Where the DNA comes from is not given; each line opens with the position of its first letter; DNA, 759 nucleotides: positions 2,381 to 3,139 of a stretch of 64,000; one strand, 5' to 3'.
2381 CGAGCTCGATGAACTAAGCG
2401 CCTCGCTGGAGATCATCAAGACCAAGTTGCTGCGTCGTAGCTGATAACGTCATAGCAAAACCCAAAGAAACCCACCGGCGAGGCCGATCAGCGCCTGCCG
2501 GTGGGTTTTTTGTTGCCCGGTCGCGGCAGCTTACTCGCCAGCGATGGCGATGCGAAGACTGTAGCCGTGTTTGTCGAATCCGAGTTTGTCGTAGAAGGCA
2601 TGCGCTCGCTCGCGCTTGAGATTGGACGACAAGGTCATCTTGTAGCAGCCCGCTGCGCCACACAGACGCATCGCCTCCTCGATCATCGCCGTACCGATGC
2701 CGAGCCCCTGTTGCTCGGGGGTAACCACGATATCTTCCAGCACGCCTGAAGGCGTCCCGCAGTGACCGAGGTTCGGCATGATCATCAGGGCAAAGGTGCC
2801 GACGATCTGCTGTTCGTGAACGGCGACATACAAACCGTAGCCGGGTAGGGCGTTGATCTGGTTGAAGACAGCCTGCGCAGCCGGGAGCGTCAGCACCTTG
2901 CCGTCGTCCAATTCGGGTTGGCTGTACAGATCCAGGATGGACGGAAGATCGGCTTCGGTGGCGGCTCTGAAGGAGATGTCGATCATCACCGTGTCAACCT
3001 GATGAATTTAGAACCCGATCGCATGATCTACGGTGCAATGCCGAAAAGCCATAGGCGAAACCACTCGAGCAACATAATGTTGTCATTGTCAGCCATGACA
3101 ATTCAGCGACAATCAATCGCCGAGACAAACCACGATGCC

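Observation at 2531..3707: Orphan PhnZ-like HD oxygenase and PhnO-like acetyltransferase appended to a C-P lyase locus, with no PhnY partner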

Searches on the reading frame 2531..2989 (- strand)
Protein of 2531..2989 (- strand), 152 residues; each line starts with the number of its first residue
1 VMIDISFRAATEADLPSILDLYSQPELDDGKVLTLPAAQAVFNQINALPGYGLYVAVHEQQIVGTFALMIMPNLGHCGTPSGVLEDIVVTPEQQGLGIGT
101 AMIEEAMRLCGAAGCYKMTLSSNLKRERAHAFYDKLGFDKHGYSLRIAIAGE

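Call 3: search_protein_families(library=pfam, proteins=[window:2531-2989:-])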
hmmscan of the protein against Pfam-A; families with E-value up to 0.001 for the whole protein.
window:2531-2989:- (152 aa): 5 families
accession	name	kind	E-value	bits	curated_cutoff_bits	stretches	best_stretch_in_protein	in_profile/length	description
PF00583.31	Acetyltransf_1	-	4.9e-17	62.7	20.7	1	41-138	23-116/116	Acetyltransferase (GNAT) family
PF13508.13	Acetyltransf_7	-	8.5e-15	55.3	27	1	51-139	3-83/84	Acetyltransferase (GNAT) domain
PF13673.13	Acetyltransf_10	-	7.5e-09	36.1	23.6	1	47-142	27-111/128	Acetyltransferase (GNAT) domain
PF13302.13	Acetyltransf_3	-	0.00032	21.8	25.4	1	6-137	3-136/138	Acetyltransferase (GNAT) domain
PF08445.16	FR47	-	0.00049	20.5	22.1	1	80-141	20-80/86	FR47-like protein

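Call 4: search_protein_families(library=ncbifam, proteins=[window:2531-2989:-])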
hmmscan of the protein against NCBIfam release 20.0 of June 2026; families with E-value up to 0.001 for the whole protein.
window:2531-2989:- (152 aa): 16 families
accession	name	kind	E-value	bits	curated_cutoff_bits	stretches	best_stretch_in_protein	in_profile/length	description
TIGR01575.1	rimI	equivalog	2.5e-09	37.4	86.4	1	38-142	19-116/132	ribosomal protein S18-alanine N-acetyltransferase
NF007530.0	PRK10146.1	equivalog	3.1e-09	37.2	142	1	5-143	4-138/144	aminoalkylphosphonate N-acetyltransferase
NF002959.0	PRK03624.1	equivalog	7.4e-09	35.5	124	1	52-141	50-132/147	GNAT family acetyltransferase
NF007807.0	PRK10514.1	equivalog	1.7e-08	34.5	134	1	5-144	3-128/147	acetyltransferase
NF040503.1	resist_ArsN1a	equivalog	3.8e-07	30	170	1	8-143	2-138/159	arsinothricin resistance N-acetyltransferase ArsN1 family A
NF043067.1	AAC_6p_group_E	equivalog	2.6e-06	27.4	140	1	52-140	39-129/140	aminoglycoside 6'-N-acetyltransferase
NF033075.0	AAC_6p_Steno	equivalog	6e-06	26.4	290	1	78-140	72-134/148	aminoglycoside 6'-N-acetyltransferase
NF000497.1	AAC_6p_Iak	exception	2.9e-05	24.1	325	1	76-140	74-138/153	aminoglycoside N-acetyltransferase AAC(6')-Iak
NF000138.1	AAC_6p_Iz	exception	3.9e-05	23.9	320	1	77-140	75-138/153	aminoglycoside N-acetyltransferase AAC(6')-Iz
NF033083.0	AAC_3_I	equivalog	0.00015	22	200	1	53-139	50-135/145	AAC(3)-I family aminoglycoside N-acetyltransferase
NF000110.2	AAC_6p_If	exception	0.00038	20.6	300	1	78-140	69-131/144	aminoglycoside N-acetyltransferase AAC(6')-If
TIGR03103.1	trio_acet_GNAT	equivalog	0.00049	18.7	569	1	49-140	123-214/547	N-acetylglutaminylglutamine synthetase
NF038102.1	AAC_6p_III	exception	0.00054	20.1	305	1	41-140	41-143/156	tobramycin N-acetyltransferase AAC(6')-III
NF033130.1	AAC_6p_A48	exception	0.00073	19.4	300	1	75-139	70-134/147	AacA48 family aminoglycoside 6'-N-acetyltransferase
NF007527.0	PRK10140.1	equivalog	0.00089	19.2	236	0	2-148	1-146/162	N-acetyltransferase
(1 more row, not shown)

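Call 26: list_cluster_members(proteins=[P0001, window:2531-2986:-, P0020])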
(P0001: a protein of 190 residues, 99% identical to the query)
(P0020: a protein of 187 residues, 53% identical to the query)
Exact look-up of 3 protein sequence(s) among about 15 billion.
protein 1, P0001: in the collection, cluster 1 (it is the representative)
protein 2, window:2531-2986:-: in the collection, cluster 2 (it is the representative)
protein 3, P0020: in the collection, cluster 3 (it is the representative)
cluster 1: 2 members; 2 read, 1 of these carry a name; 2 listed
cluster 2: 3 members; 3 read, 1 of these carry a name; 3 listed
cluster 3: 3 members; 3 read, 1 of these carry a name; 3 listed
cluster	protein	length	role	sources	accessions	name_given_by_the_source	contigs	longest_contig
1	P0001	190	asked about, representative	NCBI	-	-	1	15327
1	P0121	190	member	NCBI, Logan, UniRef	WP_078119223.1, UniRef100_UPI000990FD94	HD domain-containing protein [Thiosocius teredinicola] | HD domain-containing protein n=1 Tax=Thiosocius teredinicola TaxID=1973002 ...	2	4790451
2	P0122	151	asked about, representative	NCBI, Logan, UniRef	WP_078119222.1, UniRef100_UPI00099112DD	GNAT family N-acetyltransferase [Thiosocius teredinicola] | GNAT family N-acetyltransferase n=1 Tax=Thiosocius teredinicola TaxID=1973002 ...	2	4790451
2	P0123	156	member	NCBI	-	-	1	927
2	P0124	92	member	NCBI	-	-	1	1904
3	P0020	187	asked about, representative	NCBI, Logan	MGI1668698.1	MAG: HDIG domain-containing protein [Neptuniibacter sp.]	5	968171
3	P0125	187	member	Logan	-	-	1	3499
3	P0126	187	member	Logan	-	-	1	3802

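Call 47: search_solved_structures(query=window:2531-2986:-, max_evalue=0.001, show_alignments=1)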
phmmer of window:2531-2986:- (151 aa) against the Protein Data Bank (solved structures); distinct sequences matched with E-value up to 0.001: 15.
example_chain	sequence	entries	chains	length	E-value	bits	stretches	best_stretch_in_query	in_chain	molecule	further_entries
2dxq_A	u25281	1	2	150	1.9e-20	76.7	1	4-144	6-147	Acetyltransferase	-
3fb3_A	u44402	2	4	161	9.2e-15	58.3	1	2-146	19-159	N-acetyltransferase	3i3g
1z4e_A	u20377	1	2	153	1e-08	38.7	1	2-140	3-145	transcriptional regulator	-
1i21_A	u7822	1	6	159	1.7e-06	31.5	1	70-146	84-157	GLUCOSAMINE-PHOSPHATE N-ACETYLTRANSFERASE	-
1i12_A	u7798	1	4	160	1.7e-06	31.5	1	70-146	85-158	GLUCOSAMINE-PHOSPHATE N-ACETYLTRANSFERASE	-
1i1d_A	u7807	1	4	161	1.8e-06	31.5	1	70-146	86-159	GLUCOSAMINE-PHOSPHATE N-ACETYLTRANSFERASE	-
2vez_A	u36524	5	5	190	3.2e-06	30.6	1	50-143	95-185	PUTATIVE GLUCOSAMINE 6-PHOSPHATE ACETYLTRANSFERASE | GLUCOSAMINE 6-PHOSPHATE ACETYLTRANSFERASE | Glucosamine 6-phosphate N-acetyltransferase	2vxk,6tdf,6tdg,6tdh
3t90_A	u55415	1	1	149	4.7e-06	30.1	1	60-139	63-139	Glucose-6-phosphate acetyltransferase 1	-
3fyn_A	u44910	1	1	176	1.8e-05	28.2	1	6-144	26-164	Integron gene cassette protein HFX_CASS3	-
4jxq_A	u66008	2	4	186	9.6e-05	25.8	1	5-142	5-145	Acetyltransferase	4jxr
3cxp_A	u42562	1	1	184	0.00017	25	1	59-138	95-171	Glucosamine 6-phosphate N-acetyltransferase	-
7l1k_A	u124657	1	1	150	0.00017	25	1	47-142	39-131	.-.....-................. 30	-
2huz_A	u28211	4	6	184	0.00023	24.6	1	59-138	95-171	Glucosamine 6-phosphate N-acetyltransferase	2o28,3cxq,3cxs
7wx5_A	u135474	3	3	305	0.00029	24.3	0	78-138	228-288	N-acetyltransferase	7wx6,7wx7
9mgs_A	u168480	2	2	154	0.00089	22.7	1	54-138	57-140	Aminoglycoside acetyltransferase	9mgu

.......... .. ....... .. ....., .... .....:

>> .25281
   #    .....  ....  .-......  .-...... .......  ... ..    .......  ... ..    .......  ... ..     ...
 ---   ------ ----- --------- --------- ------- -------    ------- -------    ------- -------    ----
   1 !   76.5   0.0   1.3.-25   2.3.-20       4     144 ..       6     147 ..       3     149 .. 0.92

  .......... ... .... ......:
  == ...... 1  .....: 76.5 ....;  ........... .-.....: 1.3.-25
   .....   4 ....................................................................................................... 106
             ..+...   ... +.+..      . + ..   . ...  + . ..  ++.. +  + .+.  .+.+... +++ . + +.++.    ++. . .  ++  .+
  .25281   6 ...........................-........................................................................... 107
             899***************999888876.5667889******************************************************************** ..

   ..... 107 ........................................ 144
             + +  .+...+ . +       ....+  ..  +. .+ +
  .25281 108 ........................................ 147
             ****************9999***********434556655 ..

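Call 89: search_dna_similar(query=window:2531-2986:-, collection=plasmids, mode=protein, max_rows=25, max_evalue=1e-10)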
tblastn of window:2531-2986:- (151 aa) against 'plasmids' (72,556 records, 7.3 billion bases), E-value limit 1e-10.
Records with a match: 29; places in all: 29; records where one place covers at least 80% of the query: 26.
Best place of each record, by identity: <60% 29.
By first word of the organism name: Vibrio 6; Thermus 5; Rhizobium 4; Paracoccus 2; Sagittula 2; Caballeronia 2; Acidovorax 1; Nostoc 1; Novosphingobium 1; Streptomyces 1; and 4 more.
By predicted mobility (MOB-suite, as given by PLSDB): non-mobilizable 18; conjugative 7; mobilizable 4.
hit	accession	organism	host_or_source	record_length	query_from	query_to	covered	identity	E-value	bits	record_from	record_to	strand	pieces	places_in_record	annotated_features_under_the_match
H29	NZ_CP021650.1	Acidovorax sp. T1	-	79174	4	146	95%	47.6%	5e-36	137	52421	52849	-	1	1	GNAT family N-acetyltransferase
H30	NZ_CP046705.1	Nostoc sp. ATCC 53789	-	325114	2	148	97%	39.2%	3e-28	115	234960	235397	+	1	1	GNAT family N-acetyltransferase | phnH: phosphonate C-P lyase system protein PhnH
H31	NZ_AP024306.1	Thermus thermophilus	-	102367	7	148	94%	38.7%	9e-24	102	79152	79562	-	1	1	GNAT family N-acetyltransferase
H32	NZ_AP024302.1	Thermus thermophilus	-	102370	7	148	94%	38.7%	9e-24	102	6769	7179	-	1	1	GNAT family N-acetyltransferase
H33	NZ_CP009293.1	Novosphingobium pentaromativorans US6-1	mud sediment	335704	3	146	95%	36.0%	1e-17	85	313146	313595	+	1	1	GNAT family N-acetyltransferase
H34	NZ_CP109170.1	Streptomyces sp. NBC_01724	-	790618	2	145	95%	35.4%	2e-15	79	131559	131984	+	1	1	GNAT family N-acetyltransferase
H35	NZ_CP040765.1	Paracoccus liaowanqingii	Tibetan antelope,cell culture,feces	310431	1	146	97%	34.2%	5e-18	86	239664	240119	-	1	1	GNAT family N-acetyltransferase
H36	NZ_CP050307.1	Rhizobium lusitanum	Oxytropis pumilio,cell culture,root ...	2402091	1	137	91%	35.5%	3e-16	81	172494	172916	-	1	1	none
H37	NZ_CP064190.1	Rhizobium sp. 007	Onobrychis viciifolia,cell culture,root ...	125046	1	141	93%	33.3%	7e-14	74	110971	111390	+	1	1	GNAT family N-acetyltransferase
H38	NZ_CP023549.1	Rhodobacter sp. CZR27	cell culture,paddy soil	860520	4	137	89%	34.8%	2e-13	73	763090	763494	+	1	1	GNAT family N-acetyltransferase | phosphoribosylanthranilate isomerase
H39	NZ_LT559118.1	Nonomuraea gerenzanensis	-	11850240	1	146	97%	31.8%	7e-11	66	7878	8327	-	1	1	none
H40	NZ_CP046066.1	Vibrio sp. THAF191d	pure culture,Surface of a polyethylene ...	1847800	2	146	96%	31.5%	2e-15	79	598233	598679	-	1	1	none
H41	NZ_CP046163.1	Vibrio sp. THAF191c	pure culture,Surface of a polyethylene ...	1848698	2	146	96%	31.5%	2e-15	79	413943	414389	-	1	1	none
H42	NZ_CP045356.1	Vibrio sp. THAF64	pure culture,Surface of a sandy ...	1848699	2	146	96%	31.5%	2e-15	79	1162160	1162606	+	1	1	none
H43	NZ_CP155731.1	Sagittula stellata E-37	Pure Culture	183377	2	151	99%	30.1%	4e-13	72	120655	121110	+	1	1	GNAT family N-acetyltransferase | ABC transporter ATP-binding protein | dipeptidase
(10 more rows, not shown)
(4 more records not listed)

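Call 90: get_annotated_region(hit=H29, flank=6000)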
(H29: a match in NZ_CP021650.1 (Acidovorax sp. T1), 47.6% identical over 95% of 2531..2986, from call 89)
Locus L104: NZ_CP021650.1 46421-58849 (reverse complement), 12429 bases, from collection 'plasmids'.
description: Acidovorax sp. T1 plasmid p2-T1, complete sequence
organism: Acidovorax sp. T1 (NCBI taxid 1858609)
taxonomy: Bacteria; Pseudomonadota; Betaproteobacteria; Burkholderiales; Comamonadaceae; Acidovorax; Acidovorax sp. T1
host: -; source: -; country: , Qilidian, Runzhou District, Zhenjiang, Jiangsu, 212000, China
typing (MOB-suite, as given by PLSDB): conjugative; replicon IncP; relaxase MOBP; mating-pair formation MPF_T
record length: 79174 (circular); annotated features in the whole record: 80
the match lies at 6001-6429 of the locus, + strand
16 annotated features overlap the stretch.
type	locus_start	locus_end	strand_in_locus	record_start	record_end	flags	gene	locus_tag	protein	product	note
CDS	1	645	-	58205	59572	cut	chrA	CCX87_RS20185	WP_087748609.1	chromate efflux transporter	GO:0015703 - chromate transport [Evidence IEA]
CDS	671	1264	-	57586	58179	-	phnN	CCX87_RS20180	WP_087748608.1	phosphonate metabolism protein/1,5-bisphosphokinase (PRPP-forming) PhnN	GO:0019634 - organic phosphonate metabolic process [Evidence IEA]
CDS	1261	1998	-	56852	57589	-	-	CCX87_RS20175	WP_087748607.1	DUF1045 domain-containing protein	-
CDS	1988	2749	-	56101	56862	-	phnF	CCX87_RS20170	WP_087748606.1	phosphonate metabolism transcriptional regulator PhnF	GO:0015716 - organic phosphonate transport [Evidence IEA]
CDS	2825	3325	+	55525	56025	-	phnG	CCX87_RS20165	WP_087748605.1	phosphonate C-P lyase system protein PhnG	GO:0019634 - organic phosphonate metabolic process [Evidence IEA]; GO:0015716 - organic phosphonate transport [Evidence ...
CDS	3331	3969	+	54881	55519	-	phnH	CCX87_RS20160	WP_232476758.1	phosphonate C-P lyase system protein PhnH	GO:0019634 - organic phosphonate metabolic process [Evidence IEA]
CDS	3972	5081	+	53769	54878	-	-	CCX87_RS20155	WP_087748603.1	carbon-phosphorus lyase complex subunit PhnI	-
CDS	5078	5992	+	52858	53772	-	-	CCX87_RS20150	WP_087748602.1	alpha-D-ribose 1-methylphosphonate 5-phosphate C-P-lyase PhnJ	-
CDS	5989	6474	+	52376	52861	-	-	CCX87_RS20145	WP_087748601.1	GNAT family N-acetyltransferase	-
CDS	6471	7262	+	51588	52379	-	phnK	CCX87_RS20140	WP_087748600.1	phosphonate C-P lyase system protein PhnK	GO:0019634 - organic phosphonate metabolic process [Evidence IEA]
CDS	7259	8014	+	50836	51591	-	phnL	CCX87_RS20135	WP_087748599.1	phosphonate C-P lyase system protein PhnL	GO:0019634 - organic phosphonate metabolic process [Evidence IEA]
CDS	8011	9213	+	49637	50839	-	-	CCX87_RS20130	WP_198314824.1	alpha-D-ribose 1-methylphosphonate 5-triphosphate diphosphatase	GO:0019700 - organic phosphonate catabolic process [Evidence IEA]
CDS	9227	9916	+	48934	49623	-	-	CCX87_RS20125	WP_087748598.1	DapH/DapD/GlmU-related protein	-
CDS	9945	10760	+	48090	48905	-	-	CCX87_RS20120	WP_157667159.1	endonuclease/exonuclease/phosphatase family protein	-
CDS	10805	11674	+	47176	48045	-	phnC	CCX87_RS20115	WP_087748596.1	phosphonate ABC transporter ATP-binding protein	GO:0015716 - organic phosphonate transport [Evidence IEA]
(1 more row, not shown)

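Call 91: get_annotated_region(hit=H31, flank=5000)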
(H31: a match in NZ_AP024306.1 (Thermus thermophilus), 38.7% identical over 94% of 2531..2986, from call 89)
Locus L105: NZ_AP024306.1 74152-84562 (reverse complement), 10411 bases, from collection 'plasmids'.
description: Thermus thermophilus strain HB5008 plasmid pHB5008b, complete sequence
organism: Thermus thermophilus (NCBI taxid 274)
taxonomy: Bacteria; Deinococcota; Deinococci; Thermales; Thermaceae; Thermus; Thermus thermophilus
host: -; source: -; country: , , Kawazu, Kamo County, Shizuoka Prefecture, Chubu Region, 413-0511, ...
typing (MOB-suite, as given by PLSDB): non-mobilizable
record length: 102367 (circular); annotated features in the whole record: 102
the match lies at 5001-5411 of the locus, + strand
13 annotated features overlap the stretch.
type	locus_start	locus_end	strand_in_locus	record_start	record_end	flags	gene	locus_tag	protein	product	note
CDS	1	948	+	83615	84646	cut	-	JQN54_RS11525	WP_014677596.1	carbon-phosphorus lyase complex subunit PhnI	GO:0019634 - organic phosphonate metabolic process [Evidence IEA]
CDS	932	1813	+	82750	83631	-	-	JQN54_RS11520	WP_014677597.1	alpha-D-ribose 1-methylphosphonate 5-phosphate C-P-lyase PhnJ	-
CDS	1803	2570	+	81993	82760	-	-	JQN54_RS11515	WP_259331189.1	ATP-binding cassette domain-containing protein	-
CDS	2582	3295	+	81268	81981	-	-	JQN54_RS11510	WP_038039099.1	ATP-binding cassette domain-containing protein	-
CDS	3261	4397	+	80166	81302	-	-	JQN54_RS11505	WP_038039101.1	alpha-D-ribose 1-methylphosphonate 5-triphosphate diphosphatase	GO:0019700 - organic phosphonate catabolic process [Evidence IEA]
CDS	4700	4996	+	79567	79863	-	-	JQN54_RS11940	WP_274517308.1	DapH/DapD/GlmU-related protein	-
CDS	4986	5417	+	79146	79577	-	-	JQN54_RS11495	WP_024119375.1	GNAT family N-acetyltransferase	-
CDS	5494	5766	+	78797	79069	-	-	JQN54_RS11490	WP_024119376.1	hypothetical protein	-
CDS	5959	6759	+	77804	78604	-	-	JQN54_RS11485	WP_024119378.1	sugar ABC transporter permease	-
CDS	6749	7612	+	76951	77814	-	-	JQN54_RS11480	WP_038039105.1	carbohydrate ABC transporter permease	GO:0008643 - carbohydrate transport [Evidence IEA]; GO:0055085 - transmembrane transport [Evidence IEA]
CDS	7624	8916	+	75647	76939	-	-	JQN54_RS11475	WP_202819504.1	ABC transporter substrate-binding protein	-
CDS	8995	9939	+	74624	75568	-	-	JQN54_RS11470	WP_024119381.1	ABC transporter substrate-binding protein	-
CDS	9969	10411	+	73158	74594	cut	-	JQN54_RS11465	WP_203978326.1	ABC transporter permease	-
